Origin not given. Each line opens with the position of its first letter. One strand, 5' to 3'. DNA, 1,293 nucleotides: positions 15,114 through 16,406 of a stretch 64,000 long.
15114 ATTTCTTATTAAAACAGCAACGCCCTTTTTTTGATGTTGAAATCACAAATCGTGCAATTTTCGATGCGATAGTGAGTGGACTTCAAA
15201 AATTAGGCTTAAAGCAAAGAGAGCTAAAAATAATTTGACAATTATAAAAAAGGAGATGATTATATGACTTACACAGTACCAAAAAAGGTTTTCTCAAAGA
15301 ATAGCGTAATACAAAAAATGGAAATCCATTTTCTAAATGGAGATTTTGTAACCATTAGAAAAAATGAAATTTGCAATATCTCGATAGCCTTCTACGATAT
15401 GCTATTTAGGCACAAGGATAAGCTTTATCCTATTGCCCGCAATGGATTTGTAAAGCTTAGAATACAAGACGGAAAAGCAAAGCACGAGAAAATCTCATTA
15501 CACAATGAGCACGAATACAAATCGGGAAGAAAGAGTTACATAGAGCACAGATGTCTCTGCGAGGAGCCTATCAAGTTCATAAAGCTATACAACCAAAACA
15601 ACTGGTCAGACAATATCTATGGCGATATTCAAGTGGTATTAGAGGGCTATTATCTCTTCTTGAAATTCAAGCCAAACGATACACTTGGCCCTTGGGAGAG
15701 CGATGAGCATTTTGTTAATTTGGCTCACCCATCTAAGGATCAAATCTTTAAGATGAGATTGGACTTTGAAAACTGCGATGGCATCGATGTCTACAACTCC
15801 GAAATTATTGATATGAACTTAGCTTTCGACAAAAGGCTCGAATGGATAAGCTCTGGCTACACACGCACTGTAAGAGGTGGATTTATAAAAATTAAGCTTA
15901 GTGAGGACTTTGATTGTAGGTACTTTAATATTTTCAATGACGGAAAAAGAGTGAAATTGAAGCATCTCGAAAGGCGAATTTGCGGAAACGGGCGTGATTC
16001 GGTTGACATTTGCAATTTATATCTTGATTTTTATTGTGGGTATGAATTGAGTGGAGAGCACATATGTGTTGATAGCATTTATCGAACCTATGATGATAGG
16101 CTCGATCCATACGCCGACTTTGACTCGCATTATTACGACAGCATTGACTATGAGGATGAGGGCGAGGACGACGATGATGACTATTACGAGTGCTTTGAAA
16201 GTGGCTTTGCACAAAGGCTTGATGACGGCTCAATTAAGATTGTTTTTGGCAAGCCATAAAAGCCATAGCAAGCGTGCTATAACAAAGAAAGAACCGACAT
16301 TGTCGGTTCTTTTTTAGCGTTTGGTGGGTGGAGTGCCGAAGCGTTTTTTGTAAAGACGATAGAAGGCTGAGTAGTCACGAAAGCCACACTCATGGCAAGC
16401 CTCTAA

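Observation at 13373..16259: AT-rich islet: RHH-WYL-type regulator divergent from a 3-gene operon of repeat-module proteins with no recognisable family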

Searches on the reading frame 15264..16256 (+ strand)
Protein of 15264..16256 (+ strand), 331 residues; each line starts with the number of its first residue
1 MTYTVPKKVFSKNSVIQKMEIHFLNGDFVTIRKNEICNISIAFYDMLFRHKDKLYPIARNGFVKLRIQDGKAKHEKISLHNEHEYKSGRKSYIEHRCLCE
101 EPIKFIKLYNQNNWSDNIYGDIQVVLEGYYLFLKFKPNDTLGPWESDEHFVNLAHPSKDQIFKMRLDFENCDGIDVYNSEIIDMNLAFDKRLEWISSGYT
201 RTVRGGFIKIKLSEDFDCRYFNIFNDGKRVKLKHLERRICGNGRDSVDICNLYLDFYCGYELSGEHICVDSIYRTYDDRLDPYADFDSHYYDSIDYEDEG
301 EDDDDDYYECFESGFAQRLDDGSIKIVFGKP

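Call 3: search_protein_families(library=pfam, proteins=[window:15264-16256:+], max_evalue=1)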
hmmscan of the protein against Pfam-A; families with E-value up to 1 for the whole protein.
window:15264-16256:+ (331 aa): 2 families
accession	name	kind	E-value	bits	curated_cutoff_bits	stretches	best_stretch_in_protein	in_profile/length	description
PF25302.1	NADase_transloc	-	0.18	12.4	27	1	3-32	70-99/146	NAD glycohydrolase translocation F5/8 type C domain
PF11623.14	NdhS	-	0.19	11.8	27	1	303-328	11-35/52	NAD(P)H dehydrogenase subunit S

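Call 4: search_protein_families(library=padloc, proteins=[window:15264-16256:+], max_evalue=1)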
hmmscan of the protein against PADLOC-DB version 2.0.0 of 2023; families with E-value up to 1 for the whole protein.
window:15264-16256:+ (331 aa): 0 families

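Call 5: search_protein_families(library=ncbifam, proteins=[window:15264-16256:+], max_evalue=1)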
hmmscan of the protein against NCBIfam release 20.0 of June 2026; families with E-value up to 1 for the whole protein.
window:15264-16256:+ (331 aa): 0 families

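Call 6: search_protein_families(library=phrogs, proteins=[window:15264-16256:+], max_evalue=1)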
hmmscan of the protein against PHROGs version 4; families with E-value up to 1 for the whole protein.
window:15264-16256:+ (331 aa): 2 families
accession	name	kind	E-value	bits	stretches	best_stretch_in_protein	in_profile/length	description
phrog_9424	-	unknown function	0.0086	17.2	1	132-196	30-89/128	-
phrog_2349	-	unknown function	0.33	11.9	0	160-188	3-31/152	-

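Call 11: find_homologous_proteins(query=window:15264-16256:+, max_evalue=0.01)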
Query window:15264-16256:+ (331 aa): 30 proteins with E <= 0.01 among 438 candidates.
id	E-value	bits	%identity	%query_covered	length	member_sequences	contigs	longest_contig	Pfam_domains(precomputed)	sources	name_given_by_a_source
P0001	6.3e-228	774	100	100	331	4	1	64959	-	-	-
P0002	9.6e-147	507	68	100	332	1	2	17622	-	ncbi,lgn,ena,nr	ncbi:MAG: hypothetical protein IJ400_04505 [Clostridia bacterium]|nr:hypothetical protein [Clostridi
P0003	2.6e-140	486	66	100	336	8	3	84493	-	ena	-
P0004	4.4e-135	468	63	100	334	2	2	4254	-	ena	-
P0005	4.1e-131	455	62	100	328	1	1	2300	-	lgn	-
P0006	1.3e-127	444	63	100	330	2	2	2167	-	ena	-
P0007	1.8e-106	374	54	100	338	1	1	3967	-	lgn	-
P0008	1.3e-104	368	55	100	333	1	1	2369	-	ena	-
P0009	1.5e-101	358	53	100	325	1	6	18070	-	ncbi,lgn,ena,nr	ncbi:MAG: hypothetical protein IJ039_05215 [Clostridia bacterium]|nr:hypothetical protein [Clostridi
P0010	4.1e-100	353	53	100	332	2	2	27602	-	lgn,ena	-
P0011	1.5e-95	338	50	100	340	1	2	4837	-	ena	-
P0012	3.1e-95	337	50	100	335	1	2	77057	-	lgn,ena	-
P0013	1.7e-62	230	37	99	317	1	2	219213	-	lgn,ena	-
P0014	4.1e-62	228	39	100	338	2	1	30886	-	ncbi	-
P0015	7.9e-62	228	41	98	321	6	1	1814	-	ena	-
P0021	3.6e-54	202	36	100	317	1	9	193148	-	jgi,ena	-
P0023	1.1e-49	188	36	99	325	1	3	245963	-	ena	-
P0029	5.6e-33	133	31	95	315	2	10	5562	-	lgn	-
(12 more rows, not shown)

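Call 12: find_encoding_contigs(protein=P0003, flank=8000, max_places=2)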
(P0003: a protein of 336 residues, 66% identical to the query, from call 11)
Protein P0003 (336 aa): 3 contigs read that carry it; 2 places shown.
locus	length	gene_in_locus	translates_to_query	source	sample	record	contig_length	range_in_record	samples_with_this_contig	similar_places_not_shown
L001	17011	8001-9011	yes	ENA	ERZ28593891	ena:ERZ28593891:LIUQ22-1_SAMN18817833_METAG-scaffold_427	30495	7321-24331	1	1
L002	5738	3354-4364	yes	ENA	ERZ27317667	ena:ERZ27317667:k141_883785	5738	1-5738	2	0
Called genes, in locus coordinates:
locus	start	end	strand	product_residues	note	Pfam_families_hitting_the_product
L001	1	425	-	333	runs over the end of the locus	PF14607:GxDLY, PF14606:Lipase_GDSL_3, PF13472:Lipase_GDSL_2 (weak)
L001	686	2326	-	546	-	PF01120:Alpha_L_fucos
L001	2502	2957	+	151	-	-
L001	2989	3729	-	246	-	PF16227:DUF4886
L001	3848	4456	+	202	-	PF13472:Lipase_GDSL_2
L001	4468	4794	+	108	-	PF05336:rhaM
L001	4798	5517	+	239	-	PF03009:GDPD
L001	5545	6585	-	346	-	-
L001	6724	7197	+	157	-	-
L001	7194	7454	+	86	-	-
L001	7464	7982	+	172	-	-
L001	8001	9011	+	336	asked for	-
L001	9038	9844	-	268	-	PF02311:AraC_binding, PF07883:Cupin_2 (weak), PF00165:HTH_AraC, PF12833:HTH_18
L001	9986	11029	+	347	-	PF03786:UxuA, PF01261:AP_endonuc_2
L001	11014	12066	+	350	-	PF22244:GCE_fung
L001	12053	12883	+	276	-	PF00106:adh_short, PF13561:adh_short_C2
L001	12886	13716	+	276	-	PF01261:AP_endonuc_2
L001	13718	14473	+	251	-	PF01261:AP_endonuc_2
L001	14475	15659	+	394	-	PF01408:GFO_IDH_MocA, PF22725:GFO_IDH_MocA_C3, PF02894:GFO_IDH_MocA_C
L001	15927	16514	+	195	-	PF02417:Chromate_transp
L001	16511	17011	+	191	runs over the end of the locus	PF02417:Chromate_transp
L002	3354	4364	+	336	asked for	-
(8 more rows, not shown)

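Call 13: find_encoding_contigs(protein=P0013, flank=8000, max_places=2)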
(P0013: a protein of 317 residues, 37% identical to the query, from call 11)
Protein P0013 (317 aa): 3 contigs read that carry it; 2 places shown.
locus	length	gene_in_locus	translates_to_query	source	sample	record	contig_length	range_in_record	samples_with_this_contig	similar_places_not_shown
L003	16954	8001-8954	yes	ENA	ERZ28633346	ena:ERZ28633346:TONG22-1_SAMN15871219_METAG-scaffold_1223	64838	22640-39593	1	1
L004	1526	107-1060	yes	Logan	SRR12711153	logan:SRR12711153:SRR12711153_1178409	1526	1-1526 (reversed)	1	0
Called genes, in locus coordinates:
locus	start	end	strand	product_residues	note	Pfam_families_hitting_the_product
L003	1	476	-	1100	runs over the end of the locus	PF01855:POR_N, PF17147:PFOR_II, PF01558:POR, PF10371:EKR, PF12837:Fer4_6 (faint), PF12838:Fer4_7, PF13484:Fer4_16 (weak), PF02775:TPP_enzyme_C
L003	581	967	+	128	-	PF02142:MGS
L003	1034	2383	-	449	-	PF00999:Na_H_Exchanger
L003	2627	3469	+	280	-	PF10418:DHODB_Fe-S_bind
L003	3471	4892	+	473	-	PF14691:Fer4_20, PF01262:AlaDh_PNT_C (faint), PF01946:Thi4 (faint), PF07992:Pyr_redox_2, PF13241:NAD_binding_7 (faint), PF13450:NAD_binding_8 (weak), PF13738:Pyr_redox_3 (weak), PF00070:Pyr_redox (weak)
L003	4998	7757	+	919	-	PF09586:YfhO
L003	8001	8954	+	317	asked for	-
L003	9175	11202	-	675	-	-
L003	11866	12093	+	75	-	-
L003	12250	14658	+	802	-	PF01074:Glyco_hydro_38N, PF09261:Alpha-mann_mid, PF07748:Glyco_hydro_38C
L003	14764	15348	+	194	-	PF00265:TK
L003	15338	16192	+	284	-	PF02739:5_3_exonuc_N, PF01367:5_3_exonuc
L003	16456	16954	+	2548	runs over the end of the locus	PF00082:Peptidase_S8, PF02225:PA, PF26182:Ig_NUP210_5th (faint), PF06280:fn3_5, PF02368:Big_2 (weak), PF26918:Ig_Eae (weak), PF13306:LRR_5, PF13306:LRR_5, +1 more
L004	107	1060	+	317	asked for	-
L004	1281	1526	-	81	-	?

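Call 14: find_encoding_contigs(protein=P0023, flank=8000, max_places=2)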
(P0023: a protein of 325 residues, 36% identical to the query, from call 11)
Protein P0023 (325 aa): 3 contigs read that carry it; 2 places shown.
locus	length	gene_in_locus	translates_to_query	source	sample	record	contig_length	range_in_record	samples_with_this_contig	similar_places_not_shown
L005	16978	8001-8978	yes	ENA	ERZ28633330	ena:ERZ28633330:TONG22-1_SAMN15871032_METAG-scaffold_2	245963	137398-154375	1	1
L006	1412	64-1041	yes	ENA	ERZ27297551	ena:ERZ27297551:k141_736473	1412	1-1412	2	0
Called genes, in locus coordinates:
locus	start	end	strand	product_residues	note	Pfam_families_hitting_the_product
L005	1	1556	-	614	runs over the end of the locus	PF06580:His_kinase, PF02518:HATPase_c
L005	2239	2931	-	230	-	PF07947:YhhN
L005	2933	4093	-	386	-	PF00970:FAD_binding_6, PF08030:NAD_binding_6 (faint), PF00175:NAD_binding_1, PF00111:Fer2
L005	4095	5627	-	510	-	PF00890:FAD_binding_2 (weak), PF01266:DAO (faint), PF01593:Amino_oxidase, PF03486:HI0933_like (faint), PF12831:FAD_oxidored (weak), PF13450:NAD_binding_8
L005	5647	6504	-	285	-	PF00781:DAGK_cat, PF19279:YegS_C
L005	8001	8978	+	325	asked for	-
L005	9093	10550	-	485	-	PF00150:Cellulase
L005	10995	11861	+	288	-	PF20434:BD-FAE, PF07859:Abhydrolase_3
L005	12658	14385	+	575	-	PF00587:tRNA-synt_2b, PF04073:tRNA_edit, PF03129:HGTP_anticodon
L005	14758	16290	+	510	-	-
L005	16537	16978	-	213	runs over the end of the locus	-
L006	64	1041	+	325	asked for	-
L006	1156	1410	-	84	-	?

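Call 15: find_encoding_contigs(protein=P0012, flank=8000, max_places=1)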
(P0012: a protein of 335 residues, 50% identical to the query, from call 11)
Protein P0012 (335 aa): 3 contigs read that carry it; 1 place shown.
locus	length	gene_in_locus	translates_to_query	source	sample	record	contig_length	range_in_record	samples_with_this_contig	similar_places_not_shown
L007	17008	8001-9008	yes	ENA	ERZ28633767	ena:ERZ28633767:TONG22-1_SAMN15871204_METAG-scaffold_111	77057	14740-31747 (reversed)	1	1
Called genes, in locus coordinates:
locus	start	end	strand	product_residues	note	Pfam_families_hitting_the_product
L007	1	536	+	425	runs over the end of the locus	PF09861:Lar_N, PF21113:LarA_C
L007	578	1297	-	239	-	PF03009:GDPD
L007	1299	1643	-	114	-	PF07892:DUF1667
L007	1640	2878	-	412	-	PF00070:Pyr_redox (faint), PF00890:FAD_binding_2 (faint), PF01266:DAO (faint), PF03486:HI0933_like (faint), PF07992:Pyr_redox_2, PF12831:FAD_oxidored (weak), PF13450:NAD_binding_8 (weak), PF13738:Pyr_redox_3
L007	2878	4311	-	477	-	PF01266:DAO, PF04324:Fer2_BFD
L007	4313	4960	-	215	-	PF04199:Cyclase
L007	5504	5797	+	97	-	-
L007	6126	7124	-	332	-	-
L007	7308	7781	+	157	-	-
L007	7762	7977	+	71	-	-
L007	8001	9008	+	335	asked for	-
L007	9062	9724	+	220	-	-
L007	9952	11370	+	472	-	PF00860:Xan_ur_permease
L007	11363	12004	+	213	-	PF14681:UPRTase, PF00156:Pribosyltran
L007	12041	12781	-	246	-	PF16227:DUF4886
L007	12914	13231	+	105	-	PF05336:rhaM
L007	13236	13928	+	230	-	PF01522:Polysacc_deac_1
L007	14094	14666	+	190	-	-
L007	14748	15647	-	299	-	-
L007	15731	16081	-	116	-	-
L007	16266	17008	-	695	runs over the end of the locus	PF12437:GSIII_N, PF00120:Gln-synt_C, PF18318:Gln-synt_C-ter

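Call 16: find_encoding_contigs(protein=P0009, flank=8000, max_places=1)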
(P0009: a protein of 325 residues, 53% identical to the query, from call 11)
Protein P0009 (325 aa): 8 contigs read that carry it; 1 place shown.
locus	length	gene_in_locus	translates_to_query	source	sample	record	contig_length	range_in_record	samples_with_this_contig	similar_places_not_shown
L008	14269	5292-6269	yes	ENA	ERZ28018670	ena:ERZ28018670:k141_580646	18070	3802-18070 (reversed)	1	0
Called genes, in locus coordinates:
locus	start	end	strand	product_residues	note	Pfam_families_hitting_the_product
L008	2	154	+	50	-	?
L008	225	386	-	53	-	-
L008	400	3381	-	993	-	-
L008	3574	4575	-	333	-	-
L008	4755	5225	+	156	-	-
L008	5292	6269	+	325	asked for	-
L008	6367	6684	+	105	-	PF05336:rhaM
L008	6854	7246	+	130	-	PF13240:Zn_Ribbon_1 (weak)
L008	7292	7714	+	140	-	PF10825:DUF2752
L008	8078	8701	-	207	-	PF00657:Lipase_GDSL, PF13472:Lipase_GDSL_2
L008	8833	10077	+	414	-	PF06245:DUF1015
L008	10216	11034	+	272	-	-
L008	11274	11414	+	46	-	-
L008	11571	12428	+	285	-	PF12541:DUF3737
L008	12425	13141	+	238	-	-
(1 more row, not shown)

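Call 17: find_encoding_contigs(protein=P0014, flank=8000, max_places=1)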
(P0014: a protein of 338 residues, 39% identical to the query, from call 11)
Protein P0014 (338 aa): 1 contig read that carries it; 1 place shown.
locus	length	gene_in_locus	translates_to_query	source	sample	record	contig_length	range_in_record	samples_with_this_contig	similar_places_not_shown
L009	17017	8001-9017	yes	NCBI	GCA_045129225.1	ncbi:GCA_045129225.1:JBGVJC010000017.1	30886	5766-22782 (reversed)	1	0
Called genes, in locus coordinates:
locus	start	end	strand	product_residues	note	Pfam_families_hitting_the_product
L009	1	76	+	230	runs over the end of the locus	PF01522:Polysacc_deac_1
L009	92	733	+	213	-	PF14681:UPRTase, PF00156:Pribosyltran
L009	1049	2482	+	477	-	PF01266:DAO, PF04324:Fer2_BFD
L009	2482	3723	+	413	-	PF00070:Pyr_redox (faint), PF00890:FAD_binding_2 (weak), PF01266:DAO (faint), PF03486:HI0933_like (weak), PF07992:Pyr_redox_2, PF12831:FAD_oxidored, PF13450:NAD_binding_8 (faint), PF13738:Pyr_redox_3 (weak)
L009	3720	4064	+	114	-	PF07892:DUF1667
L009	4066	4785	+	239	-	PF03009:GDPD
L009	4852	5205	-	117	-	-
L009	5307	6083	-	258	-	PF00753:Lactamase_B, PF12706:Lactamase_B_2 (weak)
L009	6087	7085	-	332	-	-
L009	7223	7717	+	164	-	-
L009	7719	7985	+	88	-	-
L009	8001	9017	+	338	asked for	-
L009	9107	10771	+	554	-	PF01120:Alpha_L_fucos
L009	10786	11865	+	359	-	PF01699:Na_Ca_ex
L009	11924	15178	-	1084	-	PF09479:Flg_new, PF13306:LRR_5, PF13855:LRR_8 (faint), PF23952:LRR_EndoS (faint), PF13306:LRR_5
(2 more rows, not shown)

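Call 18: find_encoding_contigs(protein=P0021, flank=8000, max_places=1)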
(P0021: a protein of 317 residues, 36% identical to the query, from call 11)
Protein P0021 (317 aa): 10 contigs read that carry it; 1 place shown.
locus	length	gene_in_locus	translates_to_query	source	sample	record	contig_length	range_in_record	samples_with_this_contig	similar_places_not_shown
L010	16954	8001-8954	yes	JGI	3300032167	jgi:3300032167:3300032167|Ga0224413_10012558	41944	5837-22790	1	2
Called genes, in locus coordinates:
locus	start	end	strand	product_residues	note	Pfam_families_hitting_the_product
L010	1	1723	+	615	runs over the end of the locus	PF02086:MethyltransfD12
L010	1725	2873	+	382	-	PF13391:HNH_2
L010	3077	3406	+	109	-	-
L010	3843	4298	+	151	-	-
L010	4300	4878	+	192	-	-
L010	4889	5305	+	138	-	PF02556:SecB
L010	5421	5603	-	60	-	-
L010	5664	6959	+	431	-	PF00890:FAD_binding_2 (faint), PF01134:GIDA (weak), PF01266:DAO (faint), PF12831:FAD_oxidored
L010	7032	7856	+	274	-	PF00149:Metallophos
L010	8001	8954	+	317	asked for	-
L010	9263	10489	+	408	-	PF13560:HTH_31 (weak), PF01381:HTH_3, PF00294:PfkB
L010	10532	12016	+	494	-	PF02952:Fucose_iso_C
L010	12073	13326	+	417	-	PF08240:ADH_N, PF00107:ADH_zinc_N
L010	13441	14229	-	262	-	PF00165:HTH_AraC, PF12833:HTH_18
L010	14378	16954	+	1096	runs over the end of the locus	PF09479:Flg_new, PF13088:BNR_2, PF02012:BNR (faint)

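Call 20: search_solved_structures(query=window:15264-16256:+, max_evalue=10)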
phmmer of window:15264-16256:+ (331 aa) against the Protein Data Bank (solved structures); distinct sequences matched with E-value up to 10: 3.
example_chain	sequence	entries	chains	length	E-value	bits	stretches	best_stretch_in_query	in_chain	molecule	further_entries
3vc8_A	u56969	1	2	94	0.03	16.7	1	56-120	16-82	RNA-directed RNA polymerase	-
3vcb_A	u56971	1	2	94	0.038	16.4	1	57-120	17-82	RNA-directed RNA polymerase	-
28jw_F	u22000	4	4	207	1.5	11.1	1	122-211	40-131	Plastid ribosomal protein L6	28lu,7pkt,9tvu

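Call 34: predict_structure(alignment_id=A1)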
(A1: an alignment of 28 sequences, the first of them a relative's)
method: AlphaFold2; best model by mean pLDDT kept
length: 331 residues; sequences in the alignment: 28
mean_pLDDT: 89.0   pTM: 0.84
mean pLDDT of the five models: 89.0, 88.9, 88.7, 88.4, 88.2
residues with pLDDT >= 90: 244; 70-90: 53; 50-70: 18; < 50: 16
segments of 3 or more residues with pLDDT < 50: 292-307
pLDDT, mean of each block of 10 residues (from residue 1): 94 93 96 96 95 95 95 86 91 93 94 93 96 95 95 91 95 96 96 91 97 91 89 95 96 82 87 68 66 47 51 96 96 81
secondary structure, 60 per line:
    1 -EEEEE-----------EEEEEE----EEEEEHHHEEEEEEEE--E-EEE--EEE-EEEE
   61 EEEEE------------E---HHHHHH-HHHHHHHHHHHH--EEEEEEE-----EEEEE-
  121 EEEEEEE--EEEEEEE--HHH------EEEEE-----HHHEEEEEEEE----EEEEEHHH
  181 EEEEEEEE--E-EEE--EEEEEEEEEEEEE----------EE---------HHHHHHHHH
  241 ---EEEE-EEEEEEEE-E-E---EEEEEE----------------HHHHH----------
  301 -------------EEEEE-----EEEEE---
elements in order: E2-6 E18-23 E28-32 E36-43 E48-50 E53-55 E57-65 H82-87 H89-100 E103-109 E115-119 E121-127 E130-136 E148-152 E161-168 E173-177 E181-188 E193-195 E198-210 H232-240 E244-247 E249-256 E264-269 H286-290 E314-318 E324-328

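Call 37: fold_search(model_id=the predicted structure, library=pdb)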
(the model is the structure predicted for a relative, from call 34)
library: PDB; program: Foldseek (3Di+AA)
matches with E <= 10: 428; with E <= 0.001: 0
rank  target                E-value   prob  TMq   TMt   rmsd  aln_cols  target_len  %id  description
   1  5vx6_B                2.5e-02  0.51  0.18  0.25  14.9       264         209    5  Structure of Bacillus subtilis Inhibitor of motility (MotI/DgrA) (released 2017-11-22)
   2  5vx6_A                3.4e-02  0.35  0.16  0.23  14.7       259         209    6  Structure of Bacillus subtilis Inhibitor of motility (MotI/DgrA) (released 2017-11-22)
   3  3kyf                  1.4e-01  0.23  0.16  0.21  15.5       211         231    8  Crystal structure of P4397 complexed with c-di-GMP (released 2010-04-14)
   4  4hkh_D                1.6e-01  0.35  0.18  0.35  11.3       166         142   10  Structure of the Hcp1 protein from E. coli EAEC 042 pathovar, mutants N93W-S158W (released 2013-12-11)
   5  8rox_B                1.6e-01  0.02  0.10  0.06  16.9       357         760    9  Structure of the human DDB1-DDA1-DCAF15 E3 ubiquitin ligase bound to compound furan 12 (released 2024-04-03)
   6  9lj8_S                1.9e-01  0.47  0.19  0.42   9.8       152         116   12  Tail structure of bacteriophage Mu in contracted state (released 2025-02-19)
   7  8k36_A                2.1e-01  0.30  0.19  0.35  12.9       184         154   11  Structure of the bacteriophage lambda tail tube (released 2023-11-15)
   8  6v05_B                2.6e-01  0.02  0.07  0.07  20.3       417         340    6  Cryo-EM structure of a substrate-engaged Bam complex (released 2020-06-10)
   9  8k35_L                3.2e-01  0.28  0.18  0.34  11.8       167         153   10  Structure of the bacteriophage lambda tail tip complex (released 2023-11-15)
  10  4unm_A                3.4e-01  0.03  0.11  0.08  18.1       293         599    9  Structure of Galactose Oxidase homologue from Streptomyces lividans (released 2015-06-10)
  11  9c1h_2                4.2e-01  0.01  0.09  0.05  23.4       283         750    7  Rhesus rotavirus (upright structure at 2.88 Angstrom resolution) (released 2025-04-30)
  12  6a2v_A                4.9e-01  0.12  0.15  0.25  12.5       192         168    7  Crystal structure of Hcp protein (released 2018-09-19)
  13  8ip2_A                4.9e-01  0.03  0.10  0.08  19.5       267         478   10  Escherichia coli OpgG mutant-D361N with beta-1,2-glucan (released 2024-03-13)
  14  5lqi_A                4.9e-01  0.02  0.11  0.08  18.0       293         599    9  W288A mutant of GlxA from Streptomyces lividans: apo form (released 2017-08-30)
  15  7ye6_B                4.9e-01  0.02  0.10  0.10  18.6       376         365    7  BAM-EspP complex structure with BamA-N427C/EspP-R1297C mutations in nanodisc (released 2023-07-12)
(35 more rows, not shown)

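Call 38: search_protein_families(library=pfam, proteins=[L001:7464-7979:+, L007:9062-9721:+], max_evalue=0.01)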
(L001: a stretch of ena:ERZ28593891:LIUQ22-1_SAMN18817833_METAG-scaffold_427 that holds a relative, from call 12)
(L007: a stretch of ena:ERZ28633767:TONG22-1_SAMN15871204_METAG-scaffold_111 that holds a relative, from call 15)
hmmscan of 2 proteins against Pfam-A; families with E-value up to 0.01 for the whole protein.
L001:7464-7979:+ (172 aa): 0 families

L007:9062-9721:+ (220 aa): 0 families

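Call 39: search_protein_families(library=padloc, proteins=[L001:7464-7979:+, L007:9062-9721:+], max_evalue=0.01)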
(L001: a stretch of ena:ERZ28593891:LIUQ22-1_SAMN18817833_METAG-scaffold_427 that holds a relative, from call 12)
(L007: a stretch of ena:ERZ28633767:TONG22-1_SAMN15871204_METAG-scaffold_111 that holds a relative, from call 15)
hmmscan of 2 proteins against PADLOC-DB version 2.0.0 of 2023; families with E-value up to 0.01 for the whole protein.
L001:7464-7979:+ (172 aa): 0 families

L007:9062-9721:+ (220 aa): 0 families
